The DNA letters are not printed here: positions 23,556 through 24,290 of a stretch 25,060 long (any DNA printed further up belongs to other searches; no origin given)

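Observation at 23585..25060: RAYT-type HUH transposase flanked by a tandem array of four-hairpin composite repeats (REPIN/BIME-like) running to the contig end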

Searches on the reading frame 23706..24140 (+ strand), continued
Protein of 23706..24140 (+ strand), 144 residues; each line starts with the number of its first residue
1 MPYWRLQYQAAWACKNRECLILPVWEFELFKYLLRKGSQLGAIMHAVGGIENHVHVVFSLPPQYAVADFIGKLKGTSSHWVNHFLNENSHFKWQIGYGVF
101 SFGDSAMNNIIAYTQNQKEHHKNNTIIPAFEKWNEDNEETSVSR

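Call 38: find_related_loci(query=A2, collection=metagenome_contigs, flank=10000)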
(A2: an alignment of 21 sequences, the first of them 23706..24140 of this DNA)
Query A2 (144 aa) in metagenome_contigs; peptide patterns used: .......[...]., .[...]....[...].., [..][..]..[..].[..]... (x = any residue, [..] = any of these).
600 stretches matched a pattern (row limit reached: there are more); 563 encode a relative of the query (tblastn E <= 1e-3); the best 80 are kept; 80 distinct loci.
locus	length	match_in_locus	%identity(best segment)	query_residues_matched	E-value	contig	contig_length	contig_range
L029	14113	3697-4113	50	1-139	1e-46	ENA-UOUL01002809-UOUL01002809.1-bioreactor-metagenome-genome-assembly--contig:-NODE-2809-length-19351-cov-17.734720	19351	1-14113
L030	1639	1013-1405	53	2-132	9e-46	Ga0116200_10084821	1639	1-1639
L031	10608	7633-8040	52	1-136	6e-44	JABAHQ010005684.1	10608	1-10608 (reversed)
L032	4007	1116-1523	47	1-135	5e-42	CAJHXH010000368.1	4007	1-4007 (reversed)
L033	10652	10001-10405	46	1-135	1e-41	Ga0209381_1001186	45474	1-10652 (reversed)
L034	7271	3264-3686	46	1-142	8e-41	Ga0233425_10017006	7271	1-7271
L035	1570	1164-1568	45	1-135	3e-41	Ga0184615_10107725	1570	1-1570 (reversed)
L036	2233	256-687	44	1-143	4e-40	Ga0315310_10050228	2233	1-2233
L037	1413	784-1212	43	1-142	7e-40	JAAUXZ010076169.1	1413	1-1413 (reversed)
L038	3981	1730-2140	45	1-138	1e-38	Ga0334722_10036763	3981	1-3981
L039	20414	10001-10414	43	1-138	5e-38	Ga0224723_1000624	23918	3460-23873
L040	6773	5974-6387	43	1-139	9e-37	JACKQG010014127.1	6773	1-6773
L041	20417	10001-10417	43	1-138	6e-36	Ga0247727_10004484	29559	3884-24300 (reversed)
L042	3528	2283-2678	45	1-134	4e-35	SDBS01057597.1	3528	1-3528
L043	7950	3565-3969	41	1-135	8e-35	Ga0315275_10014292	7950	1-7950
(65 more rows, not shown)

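Call 66: search_dna_similar(query=window:23706-24137:+, collection=plasmids, mode=protein, max_evalue=1e-10, max_rows=30)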
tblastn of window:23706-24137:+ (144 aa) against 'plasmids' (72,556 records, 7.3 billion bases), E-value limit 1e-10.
Records with a match: 2; places in all: 3; records where one place covers at least 80% of the query: 1.
Best place of each record, by identity: <60% 2.
By first word of the organism name: Bernardetia 1; Persicobacter 1.
By predicted mobility (MOB-suite, as given by PLSDB): non-mobilizable 2.
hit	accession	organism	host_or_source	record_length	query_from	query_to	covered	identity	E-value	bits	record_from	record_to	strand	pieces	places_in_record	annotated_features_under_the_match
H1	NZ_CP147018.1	Bernardetia sp. Wsw4-3y2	Red alga,Red algae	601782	1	139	97%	31.0%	2e-16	82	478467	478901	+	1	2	tnpA: IS200/IS605 family transposase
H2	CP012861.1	Persicobacter sp. JZB09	cell culture,soil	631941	12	122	77%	35.1%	2e-11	67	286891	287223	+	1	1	record has no annotation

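Call 67: get_annotated_region(hit=H1, flank=5000)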
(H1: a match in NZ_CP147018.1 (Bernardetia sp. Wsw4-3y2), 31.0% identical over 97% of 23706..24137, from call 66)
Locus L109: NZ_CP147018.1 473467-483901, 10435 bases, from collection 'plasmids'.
description: Bernardetia sp. Wsw4-3y2 plasmid plasmd1, complete sequence
organism: Bernardetia sp. Wsw4-3y2 (NCBI taxid 3127471)
taxonomy: Bacteria; Bacteroidota; Cytophagia; Cytophagales; Bernardetiaceae; Bernardetia; Bernardetia sp. Wsw4-3y2
host: -; source: Red alga,Red algae; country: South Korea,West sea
typing (MOB-suite, as given by PLSDB): non-mobilizable
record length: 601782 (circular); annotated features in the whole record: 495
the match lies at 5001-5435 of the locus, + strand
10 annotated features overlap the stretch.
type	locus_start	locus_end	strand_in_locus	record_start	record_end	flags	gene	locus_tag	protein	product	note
CDS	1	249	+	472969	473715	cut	fabG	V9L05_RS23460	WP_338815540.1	3-oxoacyl-[acyl-carrier-protein] reductase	GO:0006633 - fatty acid biosynthetic process [Evidence IEA]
CDS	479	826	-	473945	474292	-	-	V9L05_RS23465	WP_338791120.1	heavy metal-associated domain-containing protein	-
CDS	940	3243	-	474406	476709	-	-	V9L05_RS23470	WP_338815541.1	TonB-dependent receptor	GO:0015891 - siderophore transport [Evidence IEA]; GO:0055085 - transmembrane transport [Evidence IEA]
CDS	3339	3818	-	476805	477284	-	-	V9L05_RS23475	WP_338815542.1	hypothetical protein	-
CDS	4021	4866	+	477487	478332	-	-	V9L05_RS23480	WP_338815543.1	TerC family protein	-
CDS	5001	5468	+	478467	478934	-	tnpA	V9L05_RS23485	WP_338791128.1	IS200/IS605 family transposase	-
CDS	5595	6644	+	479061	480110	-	-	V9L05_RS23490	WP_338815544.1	ABC transporter ATP-binding protein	-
CDS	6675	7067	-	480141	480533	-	-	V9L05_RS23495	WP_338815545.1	hypothetical protein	-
CDS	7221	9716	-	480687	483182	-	-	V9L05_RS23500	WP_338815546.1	TonB-dependent receptor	-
CDS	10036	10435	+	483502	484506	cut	-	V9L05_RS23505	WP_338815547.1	beta-ketoacyl-ACP synthase III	GO:0006633 - fatty acid biosynthetic process [Evidence IEA]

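Call 71: find_encoding_contigs(protein=P0002, flank=10000, max_places=4)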
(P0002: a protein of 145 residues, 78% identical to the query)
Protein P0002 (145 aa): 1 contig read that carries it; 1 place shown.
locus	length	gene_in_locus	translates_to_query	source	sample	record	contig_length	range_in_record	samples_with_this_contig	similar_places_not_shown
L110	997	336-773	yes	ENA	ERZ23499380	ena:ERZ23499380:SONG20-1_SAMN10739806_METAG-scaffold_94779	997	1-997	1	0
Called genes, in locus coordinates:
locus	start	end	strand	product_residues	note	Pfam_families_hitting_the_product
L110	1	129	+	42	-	?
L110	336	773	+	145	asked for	PF01797:Y1_Tnp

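Call 72: find_encoding_contigs(protein=P0004, flank=10000, max_places=10)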
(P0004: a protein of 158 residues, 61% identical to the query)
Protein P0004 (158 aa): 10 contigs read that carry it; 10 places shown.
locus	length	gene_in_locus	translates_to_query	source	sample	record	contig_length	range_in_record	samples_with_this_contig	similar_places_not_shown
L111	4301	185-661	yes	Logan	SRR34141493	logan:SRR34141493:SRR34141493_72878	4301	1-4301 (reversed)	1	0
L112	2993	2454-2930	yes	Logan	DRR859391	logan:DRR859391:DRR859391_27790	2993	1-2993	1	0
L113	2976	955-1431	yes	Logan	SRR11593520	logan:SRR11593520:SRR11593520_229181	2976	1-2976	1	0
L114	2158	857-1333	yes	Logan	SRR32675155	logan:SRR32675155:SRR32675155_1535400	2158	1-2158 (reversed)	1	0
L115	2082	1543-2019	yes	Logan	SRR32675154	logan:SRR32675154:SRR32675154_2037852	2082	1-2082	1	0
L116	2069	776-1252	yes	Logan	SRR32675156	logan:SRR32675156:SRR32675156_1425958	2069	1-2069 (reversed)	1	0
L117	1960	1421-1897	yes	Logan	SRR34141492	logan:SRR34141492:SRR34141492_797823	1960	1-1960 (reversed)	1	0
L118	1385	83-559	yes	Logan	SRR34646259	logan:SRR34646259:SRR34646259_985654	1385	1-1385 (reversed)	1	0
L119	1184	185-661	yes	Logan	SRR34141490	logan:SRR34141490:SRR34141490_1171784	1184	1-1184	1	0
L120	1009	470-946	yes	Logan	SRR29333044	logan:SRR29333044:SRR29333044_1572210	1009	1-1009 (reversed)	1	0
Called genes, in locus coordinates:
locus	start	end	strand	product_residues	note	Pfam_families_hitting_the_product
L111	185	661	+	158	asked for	PF01797:Y1_Tnp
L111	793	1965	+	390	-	PF09623:Cas_NE0113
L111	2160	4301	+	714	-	?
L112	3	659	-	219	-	?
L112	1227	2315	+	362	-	PF27225:AF_1859_N, PF10040:CRISPR_Cas6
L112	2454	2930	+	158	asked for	PF01797:Y1_Tnp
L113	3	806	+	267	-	?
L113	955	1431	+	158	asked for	PF01797:Y1_Tnp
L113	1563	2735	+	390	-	PF09623:Cas_NE0113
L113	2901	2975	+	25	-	?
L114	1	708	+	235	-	?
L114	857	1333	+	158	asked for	PF01797:Y1_Tnp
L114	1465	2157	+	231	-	?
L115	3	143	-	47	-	?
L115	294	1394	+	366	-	PF27225:AF_1859_N, PF10040:CRISPR_Cas6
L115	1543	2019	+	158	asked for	PF01797:Y1_Tnp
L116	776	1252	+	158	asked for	PF01797:Y1_Tnp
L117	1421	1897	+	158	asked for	PF01797:Y1_Tnp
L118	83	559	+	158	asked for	PF01797:Y1_Tnp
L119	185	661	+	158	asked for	PF01797:Y1_Tnp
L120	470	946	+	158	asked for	PF01797:Y1_Tnp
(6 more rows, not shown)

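Call 83: predict_structure(alignment_id=A2)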
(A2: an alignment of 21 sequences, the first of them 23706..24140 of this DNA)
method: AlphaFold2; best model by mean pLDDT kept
length: 144 residues; sequences in the alignment: 21
mean_pLDDT: 87.5   pTM: 0.83
mean pLDDT of the five models: 87.5, 85.3, 84.7, 82.7, 76.6
residues with pLDDT >= 90: 97; 70-90: 29; 50-70: 7; < 50: 11
segments of 3 or more residues with pLDDT < 50: 136-144
pLDDT, mean of each block of 10 residues (from residue 1): 77 91 91 97 96 96 92 95 80 91 93 95 90 61 38
secondary structure, 60 per line:
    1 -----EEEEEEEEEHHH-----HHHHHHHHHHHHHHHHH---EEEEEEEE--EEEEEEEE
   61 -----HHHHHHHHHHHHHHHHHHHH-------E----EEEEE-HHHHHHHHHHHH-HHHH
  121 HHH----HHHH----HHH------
elements in order: E6-14 H23-39 E43-50 E53-60 H66-85 E98-102 H104-115 H117-123 H128-131

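Call 85: fold_search(model_id=the predicted structure, library=pdb)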
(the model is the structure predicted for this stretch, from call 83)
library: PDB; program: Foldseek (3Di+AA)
matches with E <= 10: 1114; with E <= 0.001: 30
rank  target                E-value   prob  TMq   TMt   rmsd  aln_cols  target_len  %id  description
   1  2xqc_D                1.2e-08  1.00  0.62  0.67  10.2       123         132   25  DEINOCOCCUS RADIODURANS ISDRA2 TRANSPOSASE COMPLEXED WITH LEFT END RECOGNITION AND CLEAVAGE SITE AND ZN (released 2010-10-13)
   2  2xma_B                2.2e-08  1.00  0.63  0.67   5.6       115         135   25  DEINOCOCCUS RADIODURANS ISDRA2 TRANSPOSASE RIGHT END DNA COMPLEX (released 2010-10-13)
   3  2xm3_D                2.8e-08  1.00  0.62  0.69   5.9       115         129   25  Deinococcus radiodurans ISDra2 Transposase Left end DNA complex (released 2010-10-13)
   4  2xm3_C                3.0e-08  1.00  0.63  0.70   5.7       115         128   25  Deinococcus radiodurans ISDra2 Transposase Left end DNA complex (released 2010-10-13)
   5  2xm3_A                4.2e-08  1.00  0.62  0.71   5.8       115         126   25  Deinococcus radiodurans ISDra2 Transposase Left end DNA complex (released 2010-10-13)
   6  2xma_A                4.7e-08  1.00  0.63  0.65   5.6       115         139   25  DEINOCOCCUS RADIODURANS ISDRA2 TRANSPOSASE RIGHT END DNA COMPLEX (released 2010-10-13)
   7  2xo6_D                5.0e-08  1.00  0.62  0.69   5.9       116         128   24  DEINOCOCCUS RADIODURANS ISDRA2 TRANSPOSASE Y132F MUTANT COMPLEXED WITH LEFT END RECOGNITION AND CLEAVAGE SITE (released 2010-10-13)
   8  2vjv_A                5.4e-08  1.00  0.62  0.71   7.4       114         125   21  Crystal structure of the IS608 transposase in complex with left end 26-mer DNA hairpin and a 6-mer DNA representing th (released 2008-02-19)
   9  2xo6_A                5.7e-08  1.00  0.62  0.66   9.4       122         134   23  DEINOCOCCUS RADIODURANS ISDRA2 TRANSPOSASE Y132F MUTANT COMPLEXED WITH LEFT END RECOGNITION AND CLEAVAGE SITE (released 2010-10-13)
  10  2xm3_B                6.9e-08  1.00  0.62  0.69   4.9       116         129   24  Deinococcus radiodurans ISDra2 Transposase Left end DNA complex (released 2010-10-13)
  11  2xma_E                7.4e-08  1.00  0.62  0.63   5.7       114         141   25  DEINOCOCCUS RADIODURANS ISDRA2 TRANSPOSASE RIGHT END DNA COMPLEX (released 2010-10-13)
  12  2vic_A                8.4e-08  1.00  0.63  0.60  10.8       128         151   20  CRYSTAL STRUCTURE OF THE ISHP608 TRANSPOSASE IN COMPLEX with Left end 26- mer DNA and manganese (released 2008-02-19)
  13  2vju_A                8.9e-08  1.00  0.64  0.71   7.9       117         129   21  Crystal structure of the IS608 transposase in complex with the complete Right end 35-mer DNA and manganese (released 2008-02-19)
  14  2vih_B                8.9e-08  1.00  0.62  0.69   9.0       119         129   21  CRYSTAL STRUCTURE OF THE IS608 TRANSPOSASE IN COMPLEX WITH Left END 26-MER DNA (released 2008-02-19)
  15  2vhg_B                1.1e-07  1.00  0.63  0.71   8.9       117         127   20  Crystal Structure of the ISHp608 Transposase in Complex with Right End 31-mer DNA (released 2008-02-19)
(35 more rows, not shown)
